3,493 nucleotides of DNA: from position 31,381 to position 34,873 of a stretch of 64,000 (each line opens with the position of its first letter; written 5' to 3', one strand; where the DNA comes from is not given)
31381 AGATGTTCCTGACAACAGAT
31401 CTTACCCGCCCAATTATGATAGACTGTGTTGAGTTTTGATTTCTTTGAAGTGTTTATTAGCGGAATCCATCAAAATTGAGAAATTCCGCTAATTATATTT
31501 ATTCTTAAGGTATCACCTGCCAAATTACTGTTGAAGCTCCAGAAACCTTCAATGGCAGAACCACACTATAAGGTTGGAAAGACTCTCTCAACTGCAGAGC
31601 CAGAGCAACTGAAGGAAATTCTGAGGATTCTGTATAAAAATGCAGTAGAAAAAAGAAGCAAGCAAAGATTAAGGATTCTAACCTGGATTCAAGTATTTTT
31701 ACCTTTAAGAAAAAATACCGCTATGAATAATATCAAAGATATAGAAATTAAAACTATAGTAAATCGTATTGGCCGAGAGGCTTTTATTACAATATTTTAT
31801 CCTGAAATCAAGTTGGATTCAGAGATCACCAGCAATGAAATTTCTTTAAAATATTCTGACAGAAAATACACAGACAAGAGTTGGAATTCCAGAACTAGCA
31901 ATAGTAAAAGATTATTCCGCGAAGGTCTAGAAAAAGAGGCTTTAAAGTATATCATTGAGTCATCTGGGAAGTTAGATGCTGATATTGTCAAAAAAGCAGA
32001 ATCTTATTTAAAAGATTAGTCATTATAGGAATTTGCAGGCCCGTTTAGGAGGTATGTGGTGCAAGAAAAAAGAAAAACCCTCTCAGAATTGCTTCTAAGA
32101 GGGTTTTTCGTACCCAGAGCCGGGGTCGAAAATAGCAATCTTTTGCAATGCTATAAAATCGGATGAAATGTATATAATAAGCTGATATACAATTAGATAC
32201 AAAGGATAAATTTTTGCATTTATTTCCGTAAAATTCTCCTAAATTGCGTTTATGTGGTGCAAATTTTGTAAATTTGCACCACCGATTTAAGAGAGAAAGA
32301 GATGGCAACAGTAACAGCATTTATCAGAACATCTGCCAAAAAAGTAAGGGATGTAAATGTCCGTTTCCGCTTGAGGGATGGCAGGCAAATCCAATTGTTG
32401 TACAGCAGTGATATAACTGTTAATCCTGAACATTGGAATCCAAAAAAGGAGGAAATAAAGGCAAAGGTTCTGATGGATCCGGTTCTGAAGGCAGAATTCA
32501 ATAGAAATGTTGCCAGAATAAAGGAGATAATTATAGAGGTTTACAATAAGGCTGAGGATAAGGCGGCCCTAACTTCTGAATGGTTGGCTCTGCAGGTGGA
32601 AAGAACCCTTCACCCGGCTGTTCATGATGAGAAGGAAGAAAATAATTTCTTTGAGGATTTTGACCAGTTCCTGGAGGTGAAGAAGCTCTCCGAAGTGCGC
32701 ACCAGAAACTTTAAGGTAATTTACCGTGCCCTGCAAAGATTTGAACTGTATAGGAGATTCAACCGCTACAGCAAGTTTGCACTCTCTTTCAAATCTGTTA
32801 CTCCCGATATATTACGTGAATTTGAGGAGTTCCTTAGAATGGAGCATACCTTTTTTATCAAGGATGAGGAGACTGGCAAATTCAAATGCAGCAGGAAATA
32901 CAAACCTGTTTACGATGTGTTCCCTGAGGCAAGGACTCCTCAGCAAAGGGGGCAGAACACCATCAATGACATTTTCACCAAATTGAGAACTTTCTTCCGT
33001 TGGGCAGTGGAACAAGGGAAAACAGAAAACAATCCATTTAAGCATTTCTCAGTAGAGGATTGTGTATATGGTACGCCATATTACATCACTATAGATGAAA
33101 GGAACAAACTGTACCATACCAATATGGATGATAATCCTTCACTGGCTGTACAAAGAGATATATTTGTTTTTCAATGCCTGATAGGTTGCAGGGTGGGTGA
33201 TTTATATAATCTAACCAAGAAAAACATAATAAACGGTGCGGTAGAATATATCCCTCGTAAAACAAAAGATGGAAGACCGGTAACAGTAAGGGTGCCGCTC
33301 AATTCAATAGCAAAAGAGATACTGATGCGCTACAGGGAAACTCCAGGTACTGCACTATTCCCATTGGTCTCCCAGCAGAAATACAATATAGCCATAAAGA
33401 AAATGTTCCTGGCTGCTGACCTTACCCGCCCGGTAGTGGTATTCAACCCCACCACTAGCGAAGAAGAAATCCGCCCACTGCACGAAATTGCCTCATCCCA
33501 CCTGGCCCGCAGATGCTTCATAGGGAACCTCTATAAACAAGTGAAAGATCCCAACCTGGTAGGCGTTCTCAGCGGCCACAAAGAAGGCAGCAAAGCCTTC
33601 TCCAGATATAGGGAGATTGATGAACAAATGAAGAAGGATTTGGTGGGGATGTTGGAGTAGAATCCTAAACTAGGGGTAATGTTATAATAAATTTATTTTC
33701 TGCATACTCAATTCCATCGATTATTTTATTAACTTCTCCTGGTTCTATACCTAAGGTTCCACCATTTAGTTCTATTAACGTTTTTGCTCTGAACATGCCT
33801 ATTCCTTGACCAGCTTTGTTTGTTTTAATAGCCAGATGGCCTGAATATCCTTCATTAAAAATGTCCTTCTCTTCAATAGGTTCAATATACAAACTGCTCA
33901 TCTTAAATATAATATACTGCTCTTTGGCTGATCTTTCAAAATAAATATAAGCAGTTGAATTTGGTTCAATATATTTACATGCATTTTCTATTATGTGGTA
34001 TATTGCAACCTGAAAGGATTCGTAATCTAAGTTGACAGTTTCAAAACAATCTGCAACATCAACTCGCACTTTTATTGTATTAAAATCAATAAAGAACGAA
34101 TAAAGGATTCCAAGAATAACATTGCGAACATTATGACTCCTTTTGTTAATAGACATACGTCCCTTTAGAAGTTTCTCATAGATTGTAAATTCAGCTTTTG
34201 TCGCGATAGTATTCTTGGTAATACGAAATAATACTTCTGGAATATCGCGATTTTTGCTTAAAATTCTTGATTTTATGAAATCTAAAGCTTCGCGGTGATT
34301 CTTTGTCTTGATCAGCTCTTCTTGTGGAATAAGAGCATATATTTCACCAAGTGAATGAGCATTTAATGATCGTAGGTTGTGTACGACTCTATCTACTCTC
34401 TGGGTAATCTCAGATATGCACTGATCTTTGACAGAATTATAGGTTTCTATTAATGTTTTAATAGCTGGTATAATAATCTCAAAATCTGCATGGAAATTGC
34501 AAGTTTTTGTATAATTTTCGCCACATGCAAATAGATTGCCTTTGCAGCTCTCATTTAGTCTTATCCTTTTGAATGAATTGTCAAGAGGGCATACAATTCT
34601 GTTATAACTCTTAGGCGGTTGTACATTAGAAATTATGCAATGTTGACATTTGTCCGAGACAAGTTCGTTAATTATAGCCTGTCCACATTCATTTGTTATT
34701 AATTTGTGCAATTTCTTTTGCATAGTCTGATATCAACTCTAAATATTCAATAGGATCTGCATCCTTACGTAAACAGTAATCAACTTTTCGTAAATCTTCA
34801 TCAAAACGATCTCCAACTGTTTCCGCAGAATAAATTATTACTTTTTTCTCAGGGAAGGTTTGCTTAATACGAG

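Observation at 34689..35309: Single-pass membrane-anchored receiver domain with no output domain: possible effector of the cassette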

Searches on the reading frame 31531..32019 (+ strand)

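Call 3: search_protein_families(library=pfam, proteins=[window:31531-32019:+], max_evalue=0.1)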
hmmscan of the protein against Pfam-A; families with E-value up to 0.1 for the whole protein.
window:31531-32019:+ (162 aa): 1 family
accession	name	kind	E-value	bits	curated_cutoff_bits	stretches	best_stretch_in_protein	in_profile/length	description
PF11979.13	SARA_C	-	0.026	14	25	1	20-108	234-319/353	Smad anchor for receptor activation-like, C-terminal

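Call 4: search_protein_families(library=padloc, proteins=[window:31531-32019:+], max_evalue=0.1)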
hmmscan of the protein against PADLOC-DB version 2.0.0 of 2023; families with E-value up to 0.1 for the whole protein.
window:31531-32019:+ (162 aa): 0 families

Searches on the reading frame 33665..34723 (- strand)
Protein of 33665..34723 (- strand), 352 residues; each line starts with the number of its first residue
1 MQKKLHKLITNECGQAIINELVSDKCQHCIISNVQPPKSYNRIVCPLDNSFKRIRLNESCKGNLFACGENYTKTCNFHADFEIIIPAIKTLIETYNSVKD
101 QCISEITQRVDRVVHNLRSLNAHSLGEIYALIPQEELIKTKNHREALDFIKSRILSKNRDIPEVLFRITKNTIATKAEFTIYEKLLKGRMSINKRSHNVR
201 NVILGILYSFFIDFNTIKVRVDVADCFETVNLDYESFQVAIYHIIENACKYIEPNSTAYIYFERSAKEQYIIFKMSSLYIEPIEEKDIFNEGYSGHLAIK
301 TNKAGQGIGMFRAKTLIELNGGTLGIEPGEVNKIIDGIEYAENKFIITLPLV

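Call 3: search_protein_families(library=pfam, proteins=[window:33665-34723:-], max_evalue=0.1)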
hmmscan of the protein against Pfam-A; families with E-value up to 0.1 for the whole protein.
window:33665-34723:- (352 aa): 1 family
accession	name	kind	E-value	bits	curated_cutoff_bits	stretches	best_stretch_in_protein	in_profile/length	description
PF02518.31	HATPase_c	-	0.00073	20.4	26.4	1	235-350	4-108/111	Histidine kinase-, DNA gyrase B-, and HSP90-like ATPase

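Call 4: search_protein_families(library=padloc, proteins=[window:33665-34723:-], max_evalue=0.1)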
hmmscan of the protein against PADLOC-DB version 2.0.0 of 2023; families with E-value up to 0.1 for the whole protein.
window:33665-34723:- (352 aa): 4 families
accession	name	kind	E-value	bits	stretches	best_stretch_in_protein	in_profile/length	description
PDLC04647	PDC-M43B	-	2.3e-97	324.1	1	1-350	1-342/347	-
PDLC04650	PDC-M43B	-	2.3e-75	252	1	71-349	66-343/344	-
PDLC04648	PDC-M43B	-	9.4e-35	118.3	1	5-350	5-347/361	-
PDLC04649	PDC-M43B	-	9.7e-25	85.2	1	92-349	82-340/345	-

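Call 6: search_protein_families(library=ncbifam, proteins=[window:33665-34723:-], max_evalue=0.1)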
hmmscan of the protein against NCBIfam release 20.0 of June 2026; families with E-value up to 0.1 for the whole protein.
window:33665-34723:- (352 aa): 13 families
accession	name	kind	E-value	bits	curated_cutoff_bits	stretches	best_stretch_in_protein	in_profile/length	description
NF033091.0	HK_VanS_ACDEFG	equivalog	5.5e-07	29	400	1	188-327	140-280/293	vancomycin resistance histidine kinase VanS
NF047405.1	SensHisKinSapS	equivalog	3.4e-06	26.7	550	1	199-326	190-317/341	two-component system sensor histidine kinase SapS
NF033092.0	HK_WalK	equivalog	1.1e-05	24.3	725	1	187-327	437-579/594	cell wall metabolism sensor histidine kinase WalK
TIGR01386.1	cztS_silS_copS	subfamily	2.7e-05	23.4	292.55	1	215-328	335-445/457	heavy metal sensor histidine kinase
NF045900.1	HisKinCpxALeg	equivalog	0.00082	18.2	800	1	178-324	284-433/451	two-component system sensor histidine kinase CpxA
NF007793.0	PRK10490.1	equivalog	0.001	17.2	1123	1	188-326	730-866/895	two-component system sensor histidine kinase KdpD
NF006800.0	PRK09303.1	equivalog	0.0022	17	342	1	188-324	222-359/383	histidine kinase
NF046044.1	PnpS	equivalog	0.0026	16.8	400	1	214-327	264-376/390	two-component system histidine kinase PnpS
NF008468.0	PRK11360.1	equivalog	0.0059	15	646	1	214-327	484-593/616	two-component system sensor histidine kinase AtoS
TIGR02916.1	PEP_his_kin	equivalog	0.012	14.2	300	1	197-327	543-665/679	XrtA/PEP-CTERM system histidine kinase PrsK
NF012163.2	BaeS_SmeS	equivalog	0.02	13.8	500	1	193-328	308-444/457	sensor histidine kinase efflux regulator BaeS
NF041735.1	hist_kin_RppB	equivalog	0.021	13.6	400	1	240-327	337-424/438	two-component system sensor histidine kinase RppB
NF007837.0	PRK10549.1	equivalog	0.086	11.5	603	0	217-327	334-443/466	envelope stress sensor histidine kinase BaeS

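Call 29: find_homologous_proteins(query=window:33665-34723:-, max_evalue=0.00001)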
Query window:33665-34723:- (352 aa): 53 proteins with E <= 0.00001 among 894 candidates.
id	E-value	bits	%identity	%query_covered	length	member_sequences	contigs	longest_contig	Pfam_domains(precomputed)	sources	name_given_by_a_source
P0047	1.5e-231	786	100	100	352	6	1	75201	-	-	-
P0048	4.2e-93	330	48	99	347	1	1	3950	PF02518.32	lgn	-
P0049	1.1e-91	326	48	96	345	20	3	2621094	PF02518.32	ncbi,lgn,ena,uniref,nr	ncbi:hypothetical protein [uncultured Alistipes sp.]|uniref:sensor histidine kinase n=1 Tax=uncultur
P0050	6.8e-89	317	46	99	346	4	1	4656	PF02518.32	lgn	-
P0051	2.0e-88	315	45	98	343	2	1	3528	-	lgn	-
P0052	2.7e-88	315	47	98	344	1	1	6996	-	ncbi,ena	-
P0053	3.2e-88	314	47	98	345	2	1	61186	PF02518.32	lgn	-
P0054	3.2e-88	314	48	98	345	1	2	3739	PF02518.32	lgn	-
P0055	6.2e-88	313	46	98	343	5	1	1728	PF02518.32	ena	-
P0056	2.3e-87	312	45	98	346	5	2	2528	PF02518.32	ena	-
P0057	2.8e-87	311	47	99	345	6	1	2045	-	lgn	-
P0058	1.4e-86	309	47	97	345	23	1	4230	PF02518.32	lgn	-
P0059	1.9e-86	309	46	98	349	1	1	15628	-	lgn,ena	-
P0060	2.2e-86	308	46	98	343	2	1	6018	PF02518.32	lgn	-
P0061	7.1e-86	307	48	97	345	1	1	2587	PF02518.32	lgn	-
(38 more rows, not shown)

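Call 53: predict_structure(alignment_id=A2)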
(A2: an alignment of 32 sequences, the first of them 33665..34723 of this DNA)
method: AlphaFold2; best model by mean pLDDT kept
length: 352 residues; sequences in the alignment: 32
mean_pLDDT: 89.6   pTM: 0.73
mean pLDDT of the five models: 89.6, 88.8, 88.6, 87.7, 86.1
residues with pLDDT >= 90: 207; 70-90: 134; 50-70: 11; < 50: 0
segments of 3 or more residues with pLDDT < 50: none
pLDDT, mean of each block of 10 residues (from residue 1): 92 93 91 71 89 92 93 91 93 92 85 86 86 85 88 86 88 90 79 92 95 94 94 95 94 96 95 96 84 78 79 94 95 91 97 85
secondary structure, 60 per line:
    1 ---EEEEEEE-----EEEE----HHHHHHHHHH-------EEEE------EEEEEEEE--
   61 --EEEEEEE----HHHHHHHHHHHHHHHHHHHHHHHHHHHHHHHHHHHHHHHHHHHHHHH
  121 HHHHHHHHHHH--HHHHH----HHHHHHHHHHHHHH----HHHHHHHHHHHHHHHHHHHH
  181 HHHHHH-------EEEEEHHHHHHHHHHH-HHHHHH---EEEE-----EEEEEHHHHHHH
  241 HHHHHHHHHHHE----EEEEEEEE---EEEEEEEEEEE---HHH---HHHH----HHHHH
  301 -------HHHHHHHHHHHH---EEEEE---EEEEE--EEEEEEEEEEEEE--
elements in order: E4-10 E16-19 H24-33 E41-44 E51-58 E63-69 H74-131 H134-138 H143-156 H161-186 E194-198 H199-209 H211-216 E220-223 E229-233 H234-251 E257-264 E268-278 H288-291 H296-300 H308-319 E323-327 E331-335 E338-350

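Call 61: fold_search(model_id=the predicted structure, library=pdb)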
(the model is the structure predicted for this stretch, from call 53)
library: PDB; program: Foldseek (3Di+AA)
matches with E <= 10: 634; with E <= 0.001: 327
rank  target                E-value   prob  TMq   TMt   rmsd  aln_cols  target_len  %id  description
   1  9a5d_A                1.5e-13  1.00  0.40  0.24  14.5       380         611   14  Integrative model of WALK-YYCH by crosslinking MS and deep learning (released 2024-09-18)
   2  6rh8_A                1.1e-12  1.00  0.45  0.63   6.6       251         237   14  Revisiting pH-gated conformational switch. Complex HK853 mutant H260A -RR468 mutant D53A pH 5.3 (released 2020-02-19)
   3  6rh7_A                1.1e-12  1.00  0.45  0.63   6.9       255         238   14  Revisiting pH-gated conformational switch. Complex HK853 mutant H260A -RR468 mutant D53A pH 7.5 (released 2020-02-19)
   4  4q20_B                1.2e-12  1.00  0.41  0.59   7.2       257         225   16  Crystal structure of a C-terminal part of tyrosine kinase (DivL) from Caulobacter crescentus CB15 at 2.50 A resolution (released 2014-04-23)
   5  6rfv_B                1.3e-12  1.00  0.45  0.64   6.7       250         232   15  Revisiting pH-gated conformational switch. Complex HK853-RR468 pH 7 (released 2020-02-19)
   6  6rgz_A                1.3e-12  1.00  0.45  0.63   7.1       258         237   15  Revisiting pH-gated conformational switch. Complex HK853-RR468 pH 6.5 (released 2020-02-19)
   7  5c93_A                1.7e-12  1.00  0.40  0.58   8.7       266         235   16  Histidine kinase with ATP (released 2016-07-27)
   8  6rh0_A                1.8e-12  1.00  0.44  0.63   7.1       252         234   15  Revisiting pH-gated conformational switch. Complex HK853-RR468 pH 5.5 (released 2020-02-19)
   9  6rgy_A                2.0e-12  1.00  0.44  0.62   6.9       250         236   15  Revisiting pH-gated conformational switch. Complex HK853-RR468 pH 7.5 (released 2020-02-19)
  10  4jas_A                2.1e-12  1.00  0.46  0.65   6.1       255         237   16  Structural basis of a rationally rewired protein-protein interface (HK853mutant A268V, A271G, T275M, V294T and D297E a (released 2013-09-04)
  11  4jav_B                2.2e-12  1.00  0.46  0.63   7.7       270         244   14  Structural basis of a rationally rewired protein-protein interface (HK853wt and RR468mutant V13P, L14I, I17M and N21V) (released 2013-09-04)
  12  4q20_A                3.3e-12  1.00  0.44  0.63   7.2       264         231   16  Crystal structure of a C-terminal part of tyrosine kinase (DivL) from Caulobacter crescentus CB15 at 2.50 A resolution (released 2014-04-23)
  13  5c93_B                3.4e-12  1.00  0.47  0.70   4.9       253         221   17  Histidine kinase with ATP (released 2016-07-27)
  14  6rfv_A                4.1e-12  1.00  0.43  0.62   7.1       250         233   14  Revisiting pH-gated conformational switch. Complex HK853-RR468 pH 7 (released 2020-02-19)
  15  5uht_A                4.1e-12  1.00  0.44  0.61   7.0       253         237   15  Structure of the Thermotoga maritima HK853-BeF3-RR468 complex at pH 5.0 (released 2017-12-27)
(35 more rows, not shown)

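Call 67: find_encoding_contigs(protein=P0047, flank=10000, max_places=4)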
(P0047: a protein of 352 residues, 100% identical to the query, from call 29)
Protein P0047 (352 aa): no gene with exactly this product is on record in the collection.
